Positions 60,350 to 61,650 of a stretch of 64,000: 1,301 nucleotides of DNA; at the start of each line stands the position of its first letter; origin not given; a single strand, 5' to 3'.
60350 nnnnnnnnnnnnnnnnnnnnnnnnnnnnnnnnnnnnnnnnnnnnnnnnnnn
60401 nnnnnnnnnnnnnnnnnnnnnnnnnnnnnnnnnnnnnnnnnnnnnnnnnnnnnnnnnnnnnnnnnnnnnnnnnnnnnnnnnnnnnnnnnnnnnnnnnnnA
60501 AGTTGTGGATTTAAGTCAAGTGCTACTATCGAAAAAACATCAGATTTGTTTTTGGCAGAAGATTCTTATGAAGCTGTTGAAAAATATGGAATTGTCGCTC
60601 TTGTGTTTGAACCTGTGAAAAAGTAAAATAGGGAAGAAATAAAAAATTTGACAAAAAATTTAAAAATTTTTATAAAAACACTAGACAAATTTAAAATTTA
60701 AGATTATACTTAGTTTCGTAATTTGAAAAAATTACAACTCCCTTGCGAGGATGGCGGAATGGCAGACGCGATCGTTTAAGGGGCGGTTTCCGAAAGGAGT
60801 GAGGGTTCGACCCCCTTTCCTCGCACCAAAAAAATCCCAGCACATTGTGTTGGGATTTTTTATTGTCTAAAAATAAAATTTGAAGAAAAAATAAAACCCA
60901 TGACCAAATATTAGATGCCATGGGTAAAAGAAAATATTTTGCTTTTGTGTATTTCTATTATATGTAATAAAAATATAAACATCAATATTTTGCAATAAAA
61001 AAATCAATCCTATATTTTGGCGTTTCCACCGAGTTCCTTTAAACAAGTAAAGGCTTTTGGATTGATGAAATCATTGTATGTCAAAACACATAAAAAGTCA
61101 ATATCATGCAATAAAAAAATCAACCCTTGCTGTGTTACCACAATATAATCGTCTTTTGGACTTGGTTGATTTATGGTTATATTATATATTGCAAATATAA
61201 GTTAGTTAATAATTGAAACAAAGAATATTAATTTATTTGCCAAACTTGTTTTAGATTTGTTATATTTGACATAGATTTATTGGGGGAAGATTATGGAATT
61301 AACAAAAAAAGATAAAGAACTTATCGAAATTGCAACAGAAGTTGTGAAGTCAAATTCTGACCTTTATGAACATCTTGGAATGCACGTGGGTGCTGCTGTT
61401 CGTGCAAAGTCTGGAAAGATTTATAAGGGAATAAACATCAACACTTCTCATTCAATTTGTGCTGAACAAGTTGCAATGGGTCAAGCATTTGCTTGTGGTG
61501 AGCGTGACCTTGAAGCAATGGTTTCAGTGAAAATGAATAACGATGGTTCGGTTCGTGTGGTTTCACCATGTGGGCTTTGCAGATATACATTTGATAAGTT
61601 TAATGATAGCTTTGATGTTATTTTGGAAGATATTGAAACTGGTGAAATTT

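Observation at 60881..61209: Three tandem promoter-to-terminator mini transcription units on the minus strand: candidate family of paralogous small RNAs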

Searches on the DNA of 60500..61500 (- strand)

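Call 4: search_rna_families(source=window, start=60500, end=61500, threshold=evalue, max_evalue=10, show_alignments=5)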
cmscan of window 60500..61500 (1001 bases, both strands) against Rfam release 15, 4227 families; matches with E-value up to 10: 24.
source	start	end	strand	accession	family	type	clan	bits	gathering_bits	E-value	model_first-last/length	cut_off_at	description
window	60745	60825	+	RF00005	tRNA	Gene; tRNA;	CL00001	40.6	29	6.1e-07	1-71/71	no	tRNA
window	60768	60858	+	RF02236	asX2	Gene; sRNA;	-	28.8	70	0.0025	1-87/87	no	Xanthomonas sRNA asX2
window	60819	60922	-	RF00121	MicC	Gene; sRNA;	-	25.8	90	0.24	1-123/123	no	MicC RNA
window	60774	60865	+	RF02363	Yfr11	Gene; sRNA;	-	25.4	44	0.15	1-144/144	no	Cyanobacterial functional RNA 11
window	60824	60875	-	RF02386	sau-19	Gene; sRNA;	-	23.3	80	0.15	1-75/75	no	Staphylococcus sRNA sau-19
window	60640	60856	+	RF02857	30_255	Gene; sRNA;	-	21.1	197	1.2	1-213/213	no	Leptospira sRNA 30_255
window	61308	61364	+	RF00221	SNORD43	Gene; snRNA; snoRNA; CD-box;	CL00059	19.7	45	0.29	1-64/64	no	Small nucleolar RNA SNORD43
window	60791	60864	+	RF01772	rnk_pseudo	Cis-reg; leader;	-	19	55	1.9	1-108/108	no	Pseudomonas rnk leader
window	60828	60958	-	RF02452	ncr1575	Gene; sRNA;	-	18.4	60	8.1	1-212/212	no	Bacillus sRNA ncr1575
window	60827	60902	-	RF01859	Phe_leader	Cis-reg; leader;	-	18.2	55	3.8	1-125/125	no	Phenylalanine leader peptide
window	60991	61085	-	RF00580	SNORD91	Gene; snRNA; snoRNA; CD-box;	-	18.1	51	4.6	1-95/95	no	Small nucleolar RNA SNORD91 family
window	60890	60963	-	RF00616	LhrC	Gene; sRNA;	CL00114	17.8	110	8.8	1-111/111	no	Listeria LhrC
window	60827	60885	-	RF02377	SurA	Gene; sRNA;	-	17.7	100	0.029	1-279/279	no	SurA sRNA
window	61005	61096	-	RF03670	MIR3932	Gene; miRNA;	-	16.8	150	4.2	1-123/123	no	MIR3932 microRNA precursor family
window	60948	61053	-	RF02640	MOSES4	Gene; sRNA;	-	16.6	54.8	1.7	1-176/176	no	S. pyogenes small RNA MOSES4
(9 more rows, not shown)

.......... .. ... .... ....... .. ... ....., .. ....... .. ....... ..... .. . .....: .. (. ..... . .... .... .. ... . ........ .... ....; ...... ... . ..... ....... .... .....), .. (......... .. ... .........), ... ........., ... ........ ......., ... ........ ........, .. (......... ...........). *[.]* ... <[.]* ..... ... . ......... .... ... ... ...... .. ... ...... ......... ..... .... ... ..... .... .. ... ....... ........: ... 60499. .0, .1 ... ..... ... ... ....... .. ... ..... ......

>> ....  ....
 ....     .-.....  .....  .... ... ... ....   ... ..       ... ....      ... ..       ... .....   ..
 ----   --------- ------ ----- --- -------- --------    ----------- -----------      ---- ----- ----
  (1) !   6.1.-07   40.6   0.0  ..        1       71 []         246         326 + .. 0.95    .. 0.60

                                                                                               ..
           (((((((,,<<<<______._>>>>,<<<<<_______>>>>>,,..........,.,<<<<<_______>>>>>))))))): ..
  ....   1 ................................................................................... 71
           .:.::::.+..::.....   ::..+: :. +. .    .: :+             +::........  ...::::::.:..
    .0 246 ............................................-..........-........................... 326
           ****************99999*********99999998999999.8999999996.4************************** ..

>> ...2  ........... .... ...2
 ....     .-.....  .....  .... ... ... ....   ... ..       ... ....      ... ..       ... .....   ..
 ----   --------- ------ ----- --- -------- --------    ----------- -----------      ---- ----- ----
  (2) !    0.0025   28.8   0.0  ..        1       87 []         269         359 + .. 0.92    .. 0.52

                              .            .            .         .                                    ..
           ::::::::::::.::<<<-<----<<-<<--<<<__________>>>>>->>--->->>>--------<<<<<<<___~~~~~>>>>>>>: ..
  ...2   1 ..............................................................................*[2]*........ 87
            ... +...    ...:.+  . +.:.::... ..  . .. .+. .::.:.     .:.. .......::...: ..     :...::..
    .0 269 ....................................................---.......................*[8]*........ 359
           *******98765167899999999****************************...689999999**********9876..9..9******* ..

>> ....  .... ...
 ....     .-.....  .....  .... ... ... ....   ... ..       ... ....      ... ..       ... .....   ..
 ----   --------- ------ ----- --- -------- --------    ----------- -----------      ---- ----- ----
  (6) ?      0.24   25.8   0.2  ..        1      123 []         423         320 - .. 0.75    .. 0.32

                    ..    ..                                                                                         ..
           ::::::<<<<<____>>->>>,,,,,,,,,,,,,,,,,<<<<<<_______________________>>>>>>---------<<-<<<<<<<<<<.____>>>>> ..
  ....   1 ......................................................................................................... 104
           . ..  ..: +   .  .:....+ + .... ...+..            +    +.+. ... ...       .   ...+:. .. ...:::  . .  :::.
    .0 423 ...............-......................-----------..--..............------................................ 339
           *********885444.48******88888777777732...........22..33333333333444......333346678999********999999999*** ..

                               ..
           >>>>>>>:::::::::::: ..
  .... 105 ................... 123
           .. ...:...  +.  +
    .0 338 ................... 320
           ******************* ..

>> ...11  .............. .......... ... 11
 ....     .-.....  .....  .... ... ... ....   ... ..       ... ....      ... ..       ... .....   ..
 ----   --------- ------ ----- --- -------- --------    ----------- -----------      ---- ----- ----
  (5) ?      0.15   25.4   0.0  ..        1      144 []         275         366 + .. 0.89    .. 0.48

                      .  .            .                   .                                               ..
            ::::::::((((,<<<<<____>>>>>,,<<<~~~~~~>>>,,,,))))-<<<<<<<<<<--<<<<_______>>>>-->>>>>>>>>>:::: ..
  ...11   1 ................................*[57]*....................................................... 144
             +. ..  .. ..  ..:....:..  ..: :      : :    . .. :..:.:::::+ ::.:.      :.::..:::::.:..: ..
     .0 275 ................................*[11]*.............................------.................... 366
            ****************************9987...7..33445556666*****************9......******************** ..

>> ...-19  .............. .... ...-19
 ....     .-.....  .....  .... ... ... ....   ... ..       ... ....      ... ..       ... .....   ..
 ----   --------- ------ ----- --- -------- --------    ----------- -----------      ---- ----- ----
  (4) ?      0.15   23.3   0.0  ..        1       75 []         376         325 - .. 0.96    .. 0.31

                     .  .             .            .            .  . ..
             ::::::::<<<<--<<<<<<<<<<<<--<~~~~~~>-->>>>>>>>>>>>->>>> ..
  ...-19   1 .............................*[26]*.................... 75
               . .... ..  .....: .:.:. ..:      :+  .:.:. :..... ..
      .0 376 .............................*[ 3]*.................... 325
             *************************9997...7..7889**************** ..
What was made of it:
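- On Any Rfam 15 family: Every hit over the units is far below threshold (call 4).
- The weak LhrC hit scores 17.8 bits against a gathering score of 110 (call 4).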

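Call 58: build_rna_model(alignment_id=A2, structure=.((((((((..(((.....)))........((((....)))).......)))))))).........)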
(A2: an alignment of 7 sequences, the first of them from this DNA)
Model R1 built from alignment A2 (7 sequences, 66 columns); structure: as given.
model positions 64; base pairs 15; branch points 1; effective number of sequences 2.64; information 0.876 bits per position. Calibrated on 0.2 Mb of random sequence (short: E-values are rough).
structure used (alignment columns):
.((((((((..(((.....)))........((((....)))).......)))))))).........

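Call 59: search_with_rna_model(model_id=R1, sources=[window, L006, L007, L008, L009, L010, L013, L014, L015, L017, L019, L020, L021, L023, L025, L026, L027, L028, L035, L041, L045, L046, L034, L036, L040, L042, L044, L049], max_evalue=10, show_alignments=10)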
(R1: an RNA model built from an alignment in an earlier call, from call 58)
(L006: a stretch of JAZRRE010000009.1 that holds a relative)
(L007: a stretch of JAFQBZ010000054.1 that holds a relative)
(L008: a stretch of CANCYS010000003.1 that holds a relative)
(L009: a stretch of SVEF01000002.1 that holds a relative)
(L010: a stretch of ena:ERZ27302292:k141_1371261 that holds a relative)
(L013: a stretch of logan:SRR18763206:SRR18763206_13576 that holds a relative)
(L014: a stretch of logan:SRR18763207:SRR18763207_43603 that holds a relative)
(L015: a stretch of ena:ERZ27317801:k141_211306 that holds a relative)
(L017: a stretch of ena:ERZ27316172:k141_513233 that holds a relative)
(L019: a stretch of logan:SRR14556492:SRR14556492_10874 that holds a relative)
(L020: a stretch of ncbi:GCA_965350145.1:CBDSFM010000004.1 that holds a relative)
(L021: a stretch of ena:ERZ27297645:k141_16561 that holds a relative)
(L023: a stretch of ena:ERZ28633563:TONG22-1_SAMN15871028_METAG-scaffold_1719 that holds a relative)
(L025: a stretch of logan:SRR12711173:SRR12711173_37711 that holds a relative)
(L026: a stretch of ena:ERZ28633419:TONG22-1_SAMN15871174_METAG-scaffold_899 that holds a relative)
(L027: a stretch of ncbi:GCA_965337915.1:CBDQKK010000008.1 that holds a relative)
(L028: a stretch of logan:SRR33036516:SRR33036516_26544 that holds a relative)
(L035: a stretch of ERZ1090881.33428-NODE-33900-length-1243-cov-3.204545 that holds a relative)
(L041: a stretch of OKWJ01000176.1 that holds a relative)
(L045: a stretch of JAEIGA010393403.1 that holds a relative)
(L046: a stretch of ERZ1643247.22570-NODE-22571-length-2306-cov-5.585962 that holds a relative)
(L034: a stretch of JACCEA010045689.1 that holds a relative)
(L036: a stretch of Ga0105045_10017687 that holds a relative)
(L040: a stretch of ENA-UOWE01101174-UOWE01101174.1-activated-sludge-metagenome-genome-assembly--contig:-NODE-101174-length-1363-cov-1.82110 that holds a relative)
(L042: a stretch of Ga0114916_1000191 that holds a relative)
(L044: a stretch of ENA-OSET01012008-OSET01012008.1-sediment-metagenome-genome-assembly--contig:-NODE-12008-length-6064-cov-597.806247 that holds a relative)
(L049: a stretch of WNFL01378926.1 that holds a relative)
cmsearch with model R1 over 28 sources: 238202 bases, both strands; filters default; matches with E-value up to 10: 37.
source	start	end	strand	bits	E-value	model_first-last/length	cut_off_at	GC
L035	28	91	-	93.5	1.9e-19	1-64/64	no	0.36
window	61109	61172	-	89.3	2.1e-18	1-64/64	no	0.33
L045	432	495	+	88.4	3.5e-18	1-64/64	no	0.41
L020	4806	4869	-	86.6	9.6e-18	1-64/64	no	0.39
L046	1773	1838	+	86.4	1.1e-17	1-64/64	no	0.41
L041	11303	11368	+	79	6.6e-16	1-64/64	no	0.42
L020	4915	4978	-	74.1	1.1e-14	1-64/64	no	0.27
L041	11072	11135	+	38.6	5.2e-06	1-64/64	no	0.31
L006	9970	10035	-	34.3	5.9e-05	1-64/64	no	0.35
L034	3880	3938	-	23.7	0.022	1-64/64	no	0.31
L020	4814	4877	+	23.3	0.029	1-64/64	no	0.39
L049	1274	1297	+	21.6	0.074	1-64/64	no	0.33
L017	4340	4380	+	19.9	0.19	1-64/64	no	0.24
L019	4340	4380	+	19.9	0.19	1-64/64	no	0.24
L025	869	900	+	19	0.31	1-64/64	no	0.31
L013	4580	4618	+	18.8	0.35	1-64/64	no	0.26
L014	2208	2246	+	18.8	0.35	1-64/64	no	0.26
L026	3643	3673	+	18.7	0.38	1-64/64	no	0.32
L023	4609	4648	+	18.3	0.46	1-64/64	no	0.25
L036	685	763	+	18.2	0.51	1-64/64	no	0.24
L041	11790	11824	+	17.7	0.67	1-64/64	no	0.23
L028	3654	3683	+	16.3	1.5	1-64/64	no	0.27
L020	2349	2384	+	15.6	2.2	1-64/64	no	0.17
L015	1923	1955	+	15.5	2.2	1-64/64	no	0.33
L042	1761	1792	+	15.5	2.3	1-64/64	no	0.34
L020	3655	3684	+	14.5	4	1-64/64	no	0.23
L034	7414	7447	-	14.1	5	1-64/64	no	0.15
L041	2556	2591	-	13.9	5.4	1-64/64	no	0.28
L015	1090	1124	-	13.1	8.6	1-64/64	no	0.17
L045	424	487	-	13.1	8.8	1-64/64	no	0.44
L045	390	409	+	13.1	9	1-64/64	no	0.05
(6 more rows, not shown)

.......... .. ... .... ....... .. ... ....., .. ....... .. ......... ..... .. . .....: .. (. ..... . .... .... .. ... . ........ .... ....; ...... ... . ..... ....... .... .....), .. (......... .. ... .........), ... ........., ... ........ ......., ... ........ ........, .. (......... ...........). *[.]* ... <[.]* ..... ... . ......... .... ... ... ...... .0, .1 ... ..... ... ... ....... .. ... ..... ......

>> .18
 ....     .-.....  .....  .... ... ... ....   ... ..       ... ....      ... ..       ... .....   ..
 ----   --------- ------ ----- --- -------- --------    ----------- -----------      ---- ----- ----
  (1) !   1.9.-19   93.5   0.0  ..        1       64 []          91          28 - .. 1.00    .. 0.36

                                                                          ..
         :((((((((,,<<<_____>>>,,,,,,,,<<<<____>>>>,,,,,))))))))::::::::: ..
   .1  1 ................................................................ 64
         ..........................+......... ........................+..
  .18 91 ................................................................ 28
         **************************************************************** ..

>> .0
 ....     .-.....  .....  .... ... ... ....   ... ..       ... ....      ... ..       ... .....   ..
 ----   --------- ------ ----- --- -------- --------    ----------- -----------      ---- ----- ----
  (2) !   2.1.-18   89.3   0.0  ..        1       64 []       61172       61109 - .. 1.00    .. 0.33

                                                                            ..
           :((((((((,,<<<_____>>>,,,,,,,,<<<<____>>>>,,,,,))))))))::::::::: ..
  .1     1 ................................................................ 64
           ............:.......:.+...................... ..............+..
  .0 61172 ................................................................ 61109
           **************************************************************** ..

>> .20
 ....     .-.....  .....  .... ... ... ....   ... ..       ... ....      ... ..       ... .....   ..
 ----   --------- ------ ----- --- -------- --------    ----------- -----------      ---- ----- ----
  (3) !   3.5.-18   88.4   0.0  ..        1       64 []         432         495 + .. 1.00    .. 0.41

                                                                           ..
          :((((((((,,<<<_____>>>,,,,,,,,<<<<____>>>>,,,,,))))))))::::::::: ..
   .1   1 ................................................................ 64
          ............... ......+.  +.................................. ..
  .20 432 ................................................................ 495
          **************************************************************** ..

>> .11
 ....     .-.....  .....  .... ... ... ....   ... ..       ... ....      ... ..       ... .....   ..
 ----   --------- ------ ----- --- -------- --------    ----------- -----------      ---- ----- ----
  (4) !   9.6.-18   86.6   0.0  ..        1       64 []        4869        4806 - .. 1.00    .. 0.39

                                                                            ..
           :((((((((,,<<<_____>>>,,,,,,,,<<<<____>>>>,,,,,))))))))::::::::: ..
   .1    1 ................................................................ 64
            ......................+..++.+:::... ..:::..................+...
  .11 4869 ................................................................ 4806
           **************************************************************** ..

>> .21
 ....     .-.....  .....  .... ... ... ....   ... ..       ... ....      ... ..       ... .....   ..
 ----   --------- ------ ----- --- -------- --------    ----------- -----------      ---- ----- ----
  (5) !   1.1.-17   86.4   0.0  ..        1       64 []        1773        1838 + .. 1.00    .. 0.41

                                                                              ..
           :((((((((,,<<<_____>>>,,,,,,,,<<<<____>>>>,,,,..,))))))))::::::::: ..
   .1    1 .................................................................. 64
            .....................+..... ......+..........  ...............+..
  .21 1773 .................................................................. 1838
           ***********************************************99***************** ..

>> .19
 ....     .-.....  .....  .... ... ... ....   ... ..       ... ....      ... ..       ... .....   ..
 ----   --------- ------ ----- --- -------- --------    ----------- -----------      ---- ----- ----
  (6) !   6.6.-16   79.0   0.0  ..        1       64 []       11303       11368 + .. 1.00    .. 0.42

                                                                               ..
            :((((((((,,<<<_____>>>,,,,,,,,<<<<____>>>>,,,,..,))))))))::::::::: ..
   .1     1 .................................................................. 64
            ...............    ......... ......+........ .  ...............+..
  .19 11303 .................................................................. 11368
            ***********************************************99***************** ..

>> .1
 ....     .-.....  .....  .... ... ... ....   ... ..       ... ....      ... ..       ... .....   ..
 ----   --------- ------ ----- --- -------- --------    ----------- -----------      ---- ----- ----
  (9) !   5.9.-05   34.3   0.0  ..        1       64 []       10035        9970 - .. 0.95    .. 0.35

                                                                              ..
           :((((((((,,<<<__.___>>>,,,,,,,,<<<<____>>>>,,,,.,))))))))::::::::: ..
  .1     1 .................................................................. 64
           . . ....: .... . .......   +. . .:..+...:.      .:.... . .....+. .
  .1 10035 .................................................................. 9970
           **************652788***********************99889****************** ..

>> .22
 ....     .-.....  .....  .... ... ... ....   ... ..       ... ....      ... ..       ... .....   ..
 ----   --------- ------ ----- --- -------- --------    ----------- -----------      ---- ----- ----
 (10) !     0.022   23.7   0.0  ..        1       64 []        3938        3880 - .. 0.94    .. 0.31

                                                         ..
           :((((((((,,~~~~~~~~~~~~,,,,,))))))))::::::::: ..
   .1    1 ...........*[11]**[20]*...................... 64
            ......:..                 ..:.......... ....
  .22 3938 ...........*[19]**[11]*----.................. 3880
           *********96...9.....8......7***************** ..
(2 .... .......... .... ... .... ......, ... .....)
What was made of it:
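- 61113..61173 (-): Unit A RNA (A-type three-way junction). P1 61170-61164/61125-61119, P2 61161-61159/61153-61151 with loop CAAAA, P3 61142-61139/61134-61131 with loop GUAA, U7 61119-61113. The 5' end is inferred from the -10 box, not mapped. Model R1 scores it 89.3 bits, E 2e-18, but it is one of the training sequences (call 59).
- Model R1 finds non-training members in L041 (38.6 bits, E 5e-6) and L006 (34.3 bits, E 6e-5) (call 59).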

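Call 73: search_dna_similar(query=window:60870-61215:-, collection=phages, mode=distant, max_evalue=0.01, max_rows=10)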
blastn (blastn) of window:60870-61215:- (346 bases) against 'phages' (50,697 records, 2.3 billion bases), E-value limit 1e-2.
No match.

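Call 74: search_dna_similar(query=window:60870-61215:-, collection=plasmids, mode=distant, max_evalue=0.01, max_rows=10)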
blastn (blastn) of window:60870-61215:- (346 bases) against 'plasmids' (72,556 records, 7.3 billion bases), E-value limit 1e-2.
No match.

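Call 87: search_with_rna_model(model_id=R1, sources=[L063, L064, L065, L066, L067, L068], max_evalue=1)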
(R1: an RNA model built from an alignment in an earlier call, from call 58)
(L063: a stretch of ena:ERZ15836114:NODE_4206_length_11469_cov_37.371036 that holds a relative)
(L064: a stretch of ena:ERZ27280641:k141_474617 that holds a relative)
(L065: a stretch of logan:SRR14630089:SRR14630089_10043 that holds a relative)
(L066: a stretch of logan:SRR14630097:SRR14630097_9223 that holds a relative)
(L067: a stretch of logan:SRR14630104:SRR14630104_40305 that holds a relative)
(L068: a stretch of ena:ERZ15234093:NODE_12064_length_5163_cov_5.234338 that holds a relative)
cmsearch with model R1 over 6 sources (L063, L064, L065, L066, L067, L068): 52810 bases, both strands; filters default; matches with E-value up to 1: 9.
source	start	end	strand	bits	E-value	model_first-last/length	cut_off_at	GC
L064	8985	9049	-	75.1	1.4e-15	1-64/64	no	0.38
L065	8985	9049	-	75.1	1.4e-15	1-64/64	no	0.38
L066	7274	7338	-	75.1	1.4e-15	1-64/64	no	0.38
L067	3435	3499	-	75.1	1.4e-15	1-64/64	no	0.38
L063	1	37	-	29.7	0.00017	1-36/64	3'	0.43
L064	8993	9057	+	21.6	0.016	1-64/64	no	0.4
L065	8993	9057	+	21.6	0.016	1-64/64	no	0.4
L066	7282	7346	+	21.6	0.016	1-64/64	no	0.4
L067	3443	3507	+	21.6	0.016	1-64/64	no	0.4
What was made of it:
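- On Conserved structured RNA family (A-type three-way junction): R1 hits outside the training set (calls 59, 87).
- It also finds members in the prophage loci L064-L067 (75.1 bits, E 1e-15) (call 87).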

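Call 93: search_with_rna_model(model_id=R1, sources=[L069, L070, L071, L072, L073, L074, L075, L076, L077, L078, L079, L080, L081, L082, L083, L084, L085, L086, L087], max_evalue=0.01, show_alignments=4)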
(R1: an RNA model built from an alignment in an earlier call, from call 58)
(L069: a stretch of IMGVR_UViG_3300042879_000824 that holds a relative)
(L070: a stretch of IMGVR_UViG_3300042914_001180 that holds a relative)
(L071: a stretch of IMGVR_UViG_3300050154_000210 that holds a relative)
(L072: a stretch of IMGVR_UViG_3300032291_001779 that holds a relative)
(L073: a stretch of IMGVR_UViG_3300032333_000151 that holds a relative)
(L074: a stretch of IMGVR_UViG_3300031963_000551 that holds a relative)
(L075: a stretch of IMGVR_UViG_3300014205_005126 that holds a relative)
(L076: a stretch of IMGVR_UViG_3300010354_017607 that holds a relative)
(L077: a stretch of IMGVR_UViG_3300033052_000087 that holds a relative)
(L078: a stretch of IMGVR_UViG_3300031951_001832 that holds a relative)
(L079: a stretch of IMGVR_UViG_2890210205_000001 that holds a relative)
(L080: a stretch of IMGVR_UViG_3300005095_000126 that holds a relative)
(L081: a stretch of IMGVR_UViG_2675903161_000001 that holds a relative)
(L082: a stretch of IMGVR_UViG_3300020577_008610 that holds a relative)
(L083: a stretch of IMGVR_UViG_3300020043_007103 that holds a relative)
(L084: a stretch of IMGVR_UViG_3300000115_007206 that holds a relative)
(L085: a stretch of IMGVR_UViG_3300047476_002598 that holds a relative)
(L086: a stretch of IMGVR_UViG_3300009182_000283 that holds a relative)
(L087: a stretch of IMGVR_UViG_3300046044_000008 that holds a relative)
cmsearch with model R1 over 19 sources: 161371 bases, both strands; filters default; matches with E-value up to 0.01: 0.
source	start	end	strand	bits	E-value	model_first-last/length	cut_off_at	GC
